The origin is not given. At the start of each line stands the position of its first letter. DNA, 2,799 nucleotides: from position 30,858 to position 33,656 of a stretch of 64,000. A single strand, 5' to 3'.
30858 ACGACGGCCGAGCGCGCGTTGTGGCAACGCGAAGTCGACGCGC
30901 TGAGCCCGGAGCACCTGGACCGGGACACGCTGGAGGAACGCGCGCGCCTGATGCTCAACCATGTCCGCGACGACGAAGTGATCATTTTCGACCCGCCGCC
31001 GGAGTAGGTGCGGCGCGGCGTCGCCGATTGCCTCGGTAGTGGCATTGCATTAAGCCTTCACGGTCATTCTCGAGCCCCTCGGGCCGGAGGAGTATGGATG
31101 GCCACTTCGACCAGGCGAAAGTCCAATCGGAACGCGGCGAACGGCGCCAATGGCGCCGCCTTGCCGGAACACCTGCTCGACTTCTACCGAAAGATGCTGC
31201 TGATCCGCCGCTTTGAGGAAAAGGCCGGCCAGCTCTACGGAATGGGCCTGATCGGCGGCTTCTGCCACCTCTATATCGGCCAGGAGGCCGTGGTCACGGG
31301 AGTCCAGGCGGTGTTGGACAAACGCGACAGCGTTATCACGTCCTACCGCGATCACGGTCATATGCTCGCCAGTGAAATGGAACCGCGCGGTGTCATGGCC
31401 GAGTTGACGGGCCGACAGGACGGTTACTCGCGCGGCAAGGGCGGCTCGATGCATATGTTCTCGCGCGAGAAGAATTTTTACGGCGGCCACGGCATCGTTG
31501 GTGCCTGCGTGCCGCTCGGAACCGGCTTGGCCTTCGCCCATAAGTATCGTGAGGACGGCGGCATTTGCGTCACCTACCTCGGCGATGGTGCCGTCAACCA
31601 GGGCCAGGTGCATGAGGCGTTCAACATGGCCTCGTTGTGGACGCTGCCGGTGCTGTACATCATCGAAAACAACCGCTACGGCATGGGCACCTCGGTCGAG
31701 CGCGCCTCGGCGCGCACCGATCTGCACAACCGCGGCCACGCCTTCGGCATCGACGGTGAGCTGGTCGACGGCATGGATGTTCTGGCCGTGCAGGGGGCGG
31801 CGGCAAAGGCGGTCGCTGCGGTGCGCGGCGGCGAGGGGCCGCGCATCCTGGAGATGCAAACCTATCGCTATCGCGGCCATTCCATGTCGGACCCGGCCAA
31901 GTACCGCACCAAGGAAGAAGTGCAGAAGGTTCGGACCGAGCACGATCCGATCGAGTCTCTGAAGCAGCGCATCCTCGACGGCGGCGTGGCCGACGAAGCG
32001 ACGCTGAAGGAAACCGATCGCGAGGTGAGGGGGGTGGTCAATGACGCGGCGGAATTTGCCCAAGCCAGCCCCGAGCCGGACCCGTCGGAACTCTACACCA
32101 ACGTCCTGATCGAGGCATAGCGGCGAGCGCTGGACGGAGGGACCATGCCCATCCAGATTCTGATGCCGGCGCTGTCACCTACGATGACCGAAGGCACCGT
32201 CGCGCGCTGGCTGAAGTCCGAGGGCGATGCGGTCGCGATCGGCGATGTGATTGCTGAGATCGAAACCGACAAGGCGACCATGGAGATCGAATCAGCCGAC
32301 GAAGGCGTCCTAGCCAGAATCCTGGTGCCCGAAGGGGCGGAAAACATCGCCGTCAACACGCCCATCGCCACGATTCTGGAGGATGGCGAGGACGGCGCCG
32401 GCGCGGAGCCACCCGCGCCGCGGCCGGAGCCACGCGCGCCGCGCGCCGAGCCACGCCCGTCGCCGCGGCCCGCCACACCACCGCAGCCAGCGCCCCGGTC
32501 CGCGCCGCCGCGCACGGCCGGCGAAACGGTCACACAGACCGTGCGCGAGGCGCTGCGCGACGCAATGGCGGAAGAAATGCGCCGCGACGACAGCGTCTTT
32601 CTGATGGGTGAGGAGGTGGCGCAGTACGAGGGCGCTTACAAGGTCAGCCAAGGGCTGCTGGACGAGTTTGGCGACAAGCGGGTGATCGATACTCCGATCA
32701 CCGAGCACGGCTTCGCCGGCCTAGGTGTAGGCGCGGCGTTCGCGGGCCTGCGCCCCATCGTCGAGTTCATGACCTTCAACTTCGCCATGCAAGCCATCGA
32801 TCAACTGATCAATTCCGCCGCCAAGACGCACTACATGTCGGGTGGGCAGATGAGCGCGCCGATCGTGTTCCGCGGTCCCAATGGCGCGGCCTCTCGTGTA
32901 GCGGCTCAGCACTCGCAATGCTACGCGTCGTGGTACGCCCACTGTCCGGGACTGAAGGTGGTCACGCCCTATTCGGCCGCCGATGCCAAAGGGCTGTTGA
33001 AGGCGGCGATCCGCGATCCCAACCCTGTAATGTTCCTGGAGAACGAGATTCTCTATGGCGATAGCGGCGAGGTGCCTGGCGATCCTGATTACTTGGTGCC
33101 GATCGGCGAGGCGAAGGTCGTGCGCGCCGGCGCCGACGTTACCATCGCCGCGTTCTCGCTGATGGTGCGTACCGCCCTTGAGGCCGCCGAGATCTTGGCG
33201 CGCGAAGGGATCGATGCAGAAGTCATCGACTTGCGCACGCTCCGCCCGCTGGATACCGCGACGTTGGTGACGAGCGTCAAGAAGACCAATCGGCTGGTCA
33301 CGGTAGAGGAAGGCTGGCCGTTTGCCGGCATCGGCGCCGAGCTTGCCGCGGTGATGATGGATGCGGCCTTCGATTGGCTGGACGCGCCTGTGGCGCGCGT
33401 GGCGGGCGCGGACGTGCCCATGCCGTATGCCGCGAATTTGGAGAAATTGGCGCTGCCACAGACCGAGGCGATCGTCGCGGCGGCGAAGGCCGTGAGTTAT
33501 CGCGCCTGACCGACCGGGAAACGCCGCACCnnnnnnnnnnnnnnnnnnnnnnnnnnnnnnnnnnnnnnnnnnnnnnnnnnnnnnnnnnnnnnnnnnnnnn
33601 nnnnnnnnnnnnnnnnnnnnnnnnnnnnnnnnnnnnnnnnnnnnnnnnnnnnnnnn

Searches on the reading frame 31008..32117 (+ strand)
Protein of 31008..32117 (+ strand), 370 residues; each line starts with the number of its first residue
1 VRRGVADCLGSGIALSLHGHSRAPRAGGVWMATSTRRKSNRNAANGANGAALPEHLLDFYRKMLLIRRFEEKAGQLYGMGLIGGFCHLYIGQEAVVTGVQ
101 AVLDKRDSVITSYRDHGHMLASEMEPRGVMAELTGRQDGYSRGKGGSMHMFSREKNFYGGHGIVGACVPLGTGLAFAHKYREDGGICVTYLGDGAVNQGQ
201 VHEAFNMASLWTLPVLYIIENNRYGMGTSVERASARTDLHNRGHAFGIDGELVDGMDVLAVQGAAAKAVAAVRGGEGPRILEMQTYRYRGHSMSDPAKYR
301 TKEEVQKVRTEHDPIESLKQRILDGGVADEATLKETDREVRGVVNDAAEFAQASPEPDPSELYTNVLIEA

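Call 24: search_protein_families(library=pfam, proteins=[window:31008-32117:+], max_evalue=0.001)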
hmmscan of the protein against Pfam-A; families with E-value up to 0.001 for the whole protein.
window:31008-32117:+ (370 aa): 3 families
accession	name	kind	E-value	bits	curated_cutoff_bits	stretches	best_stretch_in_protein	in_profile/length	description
PF00676.26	E1_dh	-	5.6e-99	331.3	22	1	61-359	1-299/300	Dehydrogenase E1 component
PF13292.11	DXP_synthase_N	-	6.7e-05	22.7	21.2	1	152-229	99-178/274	1-deoxy-D-xylulose-5-phosphate synthase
PF02775.26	TPP_enzyme_C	-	0.00072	19.8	21.9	0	154-231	18-91/151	Thiamine pyrophosphate enzyme, C-terminal TPP binding domain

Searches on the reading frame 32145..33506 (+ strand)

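Call 39: search_protein_families(library=pfam, proteins=[window:32145-33506:+], max_evalue=0.0001)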
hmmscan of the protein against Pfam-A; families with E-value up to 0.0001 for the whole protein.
window:32145-33506:+ (454 aa): 3 families
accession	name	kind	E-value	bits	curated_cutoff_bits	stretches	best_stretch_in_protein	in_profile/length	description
PF02779.29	Transket_pyr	-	3.7e-47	160.6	27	1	131-304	3-172/174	Transketolase, pyrimidine binding domain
PF02780.25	Transketolase_C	-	4.3e-42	143.4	25.9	1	321-443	1-124/124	Transketolase, C-terminal domain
PF00364.28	Biotin_lipoyl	-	3.7e-19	68.8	22.1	1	4-77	2-73/73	Biotin-requiring enzyme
